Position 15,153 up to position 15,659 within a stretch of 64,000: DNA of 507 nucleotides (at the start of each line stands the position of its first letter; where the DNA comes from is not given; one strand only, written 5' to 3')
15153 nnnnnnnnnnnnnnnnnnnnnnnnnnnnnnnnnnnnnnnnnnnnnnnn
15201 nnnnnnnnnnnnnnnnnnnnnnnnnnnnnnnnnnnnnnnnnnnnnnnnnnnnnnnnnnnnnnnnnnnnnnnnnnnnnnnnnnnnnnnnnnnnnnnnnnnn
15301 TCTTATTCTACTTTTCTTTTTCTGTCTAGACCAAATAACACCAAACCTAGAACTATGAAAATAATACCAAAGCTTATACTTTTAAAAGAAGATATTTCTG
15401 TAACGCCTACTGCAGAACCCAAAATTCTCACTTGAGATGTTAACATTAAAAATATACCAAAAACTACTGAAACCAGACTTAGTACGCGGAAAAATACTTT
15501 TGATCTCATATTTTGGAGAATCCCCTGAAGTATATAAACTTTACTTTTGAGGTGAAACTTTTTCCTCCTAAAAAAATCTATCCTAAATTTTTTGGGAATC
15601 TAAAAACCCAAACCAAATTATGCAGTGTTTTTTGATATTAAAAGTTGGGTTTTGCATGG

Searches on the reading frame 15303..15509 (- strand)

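Call 6: search_protein_families(library=pfam, max_evalue=0.01, proteins=[window:15303-15509:-])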
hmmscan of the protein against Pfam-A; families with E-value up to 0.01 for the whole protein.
window:15303-15509:- (68 aa): 1 family
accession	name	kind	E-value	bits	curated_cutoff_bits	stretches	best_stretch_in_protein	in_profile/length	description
PF17627.7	IncE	-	0.0039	17.7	27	1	9-61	37-84/132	Inclusion membrane protein E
